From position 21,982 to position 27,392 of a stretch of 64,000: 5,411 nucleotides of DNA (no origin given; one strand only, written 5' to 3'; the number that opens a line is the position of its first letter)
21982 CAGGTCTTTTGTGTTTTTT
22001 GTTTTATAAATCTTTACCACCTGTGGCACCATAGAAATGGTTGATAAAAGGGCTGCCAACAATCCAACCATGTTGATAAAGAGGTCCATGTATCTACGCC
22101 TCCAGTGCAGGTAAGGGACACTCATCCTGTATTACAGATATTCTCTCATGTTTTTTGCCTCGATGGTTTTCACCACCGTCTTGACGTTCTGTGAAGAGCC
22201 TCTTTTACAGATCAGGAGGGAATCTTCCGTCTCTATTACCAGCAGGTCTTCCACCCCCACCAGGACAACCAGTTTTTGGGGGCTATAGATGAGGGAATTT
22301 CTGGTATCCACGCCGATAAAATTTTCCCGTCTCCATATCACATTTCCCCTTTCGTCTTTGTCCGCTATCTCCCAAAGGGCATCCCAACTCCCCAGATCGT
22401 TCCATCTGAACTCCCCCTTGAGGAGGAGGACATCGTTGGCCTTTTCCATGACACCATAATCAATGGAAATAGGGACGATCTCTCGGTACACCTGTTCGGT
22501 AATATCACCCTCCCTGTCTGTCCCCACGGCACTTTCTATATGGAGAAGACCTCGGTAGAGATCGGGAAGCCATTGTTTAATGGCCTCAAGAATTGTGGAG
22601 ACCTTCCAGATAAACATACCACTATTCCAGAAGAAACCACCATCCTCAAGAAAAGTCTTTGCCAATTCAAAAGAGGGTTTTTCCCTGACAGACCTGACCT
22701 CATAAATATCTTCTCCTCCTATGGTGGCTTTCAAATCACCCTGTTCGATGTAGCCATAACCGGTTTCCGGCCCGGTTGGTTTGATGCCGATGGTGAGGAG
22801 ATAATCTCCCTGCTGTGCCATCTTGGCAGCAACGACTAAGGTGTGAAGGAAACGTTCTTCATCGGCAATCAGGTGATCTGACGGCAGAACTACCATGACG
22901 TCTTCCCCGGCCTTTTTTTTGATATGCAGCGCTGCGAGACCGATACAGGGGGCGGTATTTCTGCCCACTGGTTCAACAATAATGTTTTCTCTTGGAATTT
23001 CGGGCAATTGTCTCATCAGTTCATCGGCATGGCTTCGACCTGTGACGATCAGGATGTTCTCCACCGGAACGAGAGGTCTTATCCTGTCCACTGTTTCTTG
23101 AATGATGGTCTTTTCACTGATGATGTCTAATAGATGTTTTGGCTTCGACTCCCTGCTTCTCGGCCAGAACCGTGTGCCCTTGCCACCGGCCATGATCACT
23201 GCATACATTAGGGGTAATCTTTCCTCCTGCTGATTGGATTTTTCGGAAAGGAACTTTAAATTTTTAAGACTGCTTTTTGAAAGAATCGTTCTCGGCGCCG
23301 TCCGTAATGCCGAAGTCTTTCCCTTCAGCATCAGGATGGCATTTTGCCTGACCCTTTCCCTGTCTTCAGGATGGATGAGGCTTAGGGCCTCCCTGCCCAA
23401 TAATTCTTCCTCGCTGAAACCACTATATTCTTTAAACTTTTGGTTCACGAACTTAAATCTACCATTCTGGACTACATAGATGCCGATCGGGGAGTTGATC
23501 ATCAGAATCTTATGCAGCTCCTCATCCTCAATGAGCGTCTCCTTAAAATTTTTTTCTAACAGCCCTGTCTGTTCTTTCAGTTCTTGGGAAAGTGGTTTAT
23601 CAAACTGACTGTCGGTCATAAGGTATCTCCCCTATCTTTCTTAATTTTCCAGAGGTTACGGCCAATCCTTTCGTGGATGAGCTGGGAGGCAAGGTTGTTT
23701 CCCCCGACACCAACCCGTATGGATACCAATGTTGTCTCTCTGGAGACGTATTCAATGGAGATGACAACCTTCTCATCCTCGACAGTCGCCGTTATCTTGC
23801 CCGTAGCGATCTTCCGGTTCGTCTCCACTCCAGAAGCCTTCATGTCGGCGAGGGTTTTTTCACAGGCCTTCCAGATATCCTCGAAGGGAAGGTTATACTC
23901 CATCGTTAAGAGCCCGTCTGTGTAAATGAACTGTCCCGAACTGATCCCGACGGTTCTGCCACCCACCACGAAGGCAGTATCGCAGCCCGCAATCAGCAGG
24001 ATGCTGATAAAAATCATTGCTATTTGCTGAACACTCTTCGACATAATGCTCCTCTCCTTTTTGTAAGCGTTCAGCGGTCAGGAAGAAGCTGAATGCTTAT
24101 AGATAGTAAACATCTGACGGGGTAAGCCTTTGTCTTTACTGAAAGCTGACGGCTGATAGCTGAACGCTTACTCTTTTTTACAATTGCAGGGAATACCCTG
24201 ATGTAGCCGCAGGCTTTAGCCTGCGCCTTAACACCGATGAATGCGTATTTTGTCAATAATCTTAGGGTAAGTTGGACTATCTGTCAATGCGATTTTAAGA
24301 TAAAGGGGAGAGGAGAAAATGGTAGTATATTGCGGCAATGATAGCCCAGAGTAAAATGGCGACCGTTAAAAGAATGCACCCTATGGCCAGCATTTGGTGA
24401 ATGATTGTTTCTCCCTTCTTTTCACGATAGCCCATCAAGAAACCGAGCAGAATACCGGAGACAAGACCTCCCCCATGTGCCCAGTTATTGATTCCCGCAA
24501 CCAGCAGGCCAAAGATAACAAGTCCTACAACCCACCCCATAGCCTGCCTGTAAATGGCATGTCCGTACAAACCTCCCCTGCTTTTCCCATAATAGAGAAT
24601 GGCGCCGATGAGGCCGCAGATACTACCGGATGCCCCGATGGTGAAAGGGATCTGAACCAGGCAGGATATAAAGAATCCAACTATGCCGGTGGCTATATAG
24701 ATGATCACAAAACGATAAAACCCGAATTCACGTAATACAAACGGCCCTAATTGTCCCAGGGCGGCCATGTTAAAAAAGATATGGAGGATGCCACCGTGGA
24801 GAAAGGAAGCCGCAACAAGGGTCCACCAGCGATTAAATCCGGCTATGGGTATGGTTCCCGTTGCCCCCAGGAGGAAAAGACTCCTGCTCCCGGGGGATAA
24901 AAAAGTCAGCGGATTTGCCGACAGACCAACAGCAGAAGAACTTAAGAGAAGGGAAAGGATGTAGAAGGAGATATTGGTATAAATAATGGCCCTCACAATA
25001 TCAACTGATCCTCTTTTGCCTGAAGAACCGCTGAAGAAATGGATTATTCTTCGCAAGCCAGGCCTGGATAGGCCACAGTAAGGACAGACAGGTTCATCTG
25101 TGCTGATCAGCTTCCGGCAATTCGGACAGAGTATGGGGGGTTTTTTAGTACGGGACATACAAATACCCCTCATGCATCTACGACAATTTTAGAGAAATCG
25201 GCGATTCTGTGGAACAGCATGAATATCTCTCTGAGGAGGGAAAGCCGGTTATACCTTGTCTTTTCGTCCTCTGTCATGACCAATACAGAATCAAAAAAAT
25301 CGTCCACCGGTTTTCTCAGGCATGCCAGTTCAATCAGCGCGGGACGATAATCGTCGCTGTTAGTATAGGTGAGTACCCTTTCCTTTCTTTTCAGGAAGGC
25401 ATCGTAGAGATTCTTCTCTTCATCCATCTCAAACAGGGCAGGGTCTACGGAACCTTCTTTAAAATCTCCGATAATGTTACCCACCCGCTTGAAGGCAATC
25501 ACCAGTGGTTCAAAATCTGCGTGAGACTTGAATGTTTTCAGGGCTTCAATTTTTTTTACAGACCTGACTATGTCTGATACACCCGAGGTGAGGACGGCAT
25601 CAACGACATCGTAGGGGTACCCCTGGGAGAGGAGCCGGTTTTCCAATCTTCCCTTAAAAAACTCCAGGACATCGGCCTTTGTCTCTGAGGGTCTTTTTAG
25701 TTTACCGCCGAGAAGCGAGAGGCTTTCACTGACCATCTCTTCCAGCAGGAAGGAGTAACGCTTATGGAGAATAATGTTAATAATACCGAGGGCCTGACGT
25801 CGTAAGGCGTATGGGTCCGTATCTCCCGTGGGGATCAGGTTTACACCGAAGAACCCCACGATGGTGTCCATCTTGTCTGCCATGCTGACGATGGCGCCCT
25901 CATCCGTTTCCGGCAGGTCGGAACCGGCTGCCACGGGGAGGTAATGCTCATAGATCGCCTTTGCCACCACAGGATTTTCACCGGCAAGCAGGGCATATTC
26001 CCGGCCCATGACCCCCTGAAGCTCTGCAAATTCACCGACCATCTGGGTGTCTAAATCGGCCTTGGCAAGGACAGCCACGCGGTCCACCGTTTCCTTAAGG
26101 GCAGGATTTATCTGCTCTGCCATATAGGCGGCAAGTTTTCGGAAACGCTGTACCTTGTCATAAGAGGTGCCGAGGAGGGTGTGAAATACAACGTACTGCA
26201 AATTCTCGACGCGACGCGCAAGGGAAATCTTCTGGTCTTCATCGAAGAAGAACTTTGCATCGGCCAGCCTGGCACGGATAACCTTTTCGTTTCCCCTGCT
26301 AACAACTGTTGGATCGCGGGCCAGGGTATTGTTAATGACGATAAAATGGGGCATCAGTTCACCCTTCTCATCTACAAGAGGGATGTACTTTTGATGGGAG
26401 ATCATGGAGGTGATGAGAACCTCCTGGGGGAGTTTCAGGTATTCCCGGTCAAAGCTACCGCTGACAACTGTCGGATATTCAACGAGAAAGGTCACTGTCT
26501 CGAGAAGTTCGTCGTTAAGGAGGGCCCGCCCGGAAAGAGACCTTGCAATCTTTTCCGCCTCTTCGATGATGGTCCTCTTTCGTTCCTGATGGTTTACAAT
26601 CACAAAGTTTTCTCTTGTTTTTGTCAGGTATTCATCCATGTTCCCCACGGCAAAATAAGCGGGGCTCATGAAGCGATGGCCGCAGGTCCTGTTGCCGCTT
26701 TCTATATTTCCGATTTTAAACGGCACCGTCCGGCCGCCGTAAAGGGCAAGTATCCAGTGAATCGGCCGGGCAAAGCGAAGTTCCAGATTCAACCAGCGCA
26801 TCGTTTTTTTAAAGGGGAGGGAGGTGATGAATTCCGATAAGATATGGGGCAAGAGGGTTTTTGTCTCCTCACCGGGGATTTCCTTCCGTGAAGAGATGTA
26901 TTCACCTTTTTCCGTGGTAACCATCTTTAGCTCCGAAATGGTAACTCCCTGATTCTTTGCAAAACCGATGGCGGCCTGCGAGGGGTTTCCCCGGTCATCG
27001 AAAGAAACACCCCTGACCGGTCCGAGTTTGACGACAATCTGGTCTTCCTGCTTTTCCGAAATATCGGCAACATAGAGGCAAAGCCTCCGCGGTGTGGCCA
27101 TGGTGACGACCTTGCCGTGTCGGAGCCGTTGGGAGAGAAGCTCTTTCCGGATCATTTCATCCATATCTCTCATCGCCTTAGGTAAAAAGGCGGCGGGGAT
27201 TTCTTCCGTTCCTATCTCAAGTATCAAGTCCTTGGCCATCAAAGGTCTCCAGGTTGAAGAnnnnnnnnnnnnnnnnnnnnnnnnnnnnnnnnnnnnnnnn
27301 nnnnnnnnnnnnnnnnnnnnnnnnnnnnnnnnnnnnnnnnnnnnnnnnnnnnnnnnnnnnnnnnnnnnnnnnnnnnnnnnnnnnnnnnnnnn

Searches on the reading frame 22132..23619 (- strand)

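Call 29: search_protein_families(library=pfam, proteins=[window:22132-23619:-], max_evalue=0.00001)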
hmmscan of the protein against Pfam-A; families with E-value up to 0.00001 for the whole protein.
window:22132-23619:- (495 aa): 5 families
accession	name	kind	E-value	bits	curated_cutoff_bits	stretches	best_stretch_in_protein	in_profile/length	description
PF00483.29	NTP_transferase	-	3.8e-42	145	21.2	1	140-423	2-243/245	Nucleotidyl transferase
PF22640.1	ManC_GMP_beta-helix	-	4.1e-17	62.3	27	1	433-484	2-53/55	MannoseP isomerase/GMP-like beta-helix domain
PF12804.13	NTP_transf_3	-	3.2e-09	37.6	27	1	140-255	1-102/160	MobA-like NTP transferase domain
PF08447.18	PAS_3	-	5.1e-09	36.7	25.6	1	57-102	3-50/89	PAS fold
PF00989.32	PAS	-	7.4e-06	26.4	22.6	0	42-91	9-63/113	PAS fold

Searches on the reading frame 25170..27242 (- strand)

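Call 29: search_protein_families(library=pfam, proteins=[window:25170-27242:-], max_evalue=0.00001)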
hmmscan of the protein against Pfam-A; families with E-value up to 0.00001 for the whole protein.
window:25170-27242:- (690 aa): 2 families
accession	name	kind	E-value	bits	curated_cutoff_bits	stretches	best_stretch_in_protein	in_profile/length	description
PF02092.22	tRNA_synt_2f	-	3.8e-206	686.6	29.2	1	6-551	1-535/536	Glycyl-tRNA synthetase beta subunit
PF05746.21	DALR_1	-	4e-06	27.4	22.3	0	586-671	7-96/117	DALR anticodon binding domain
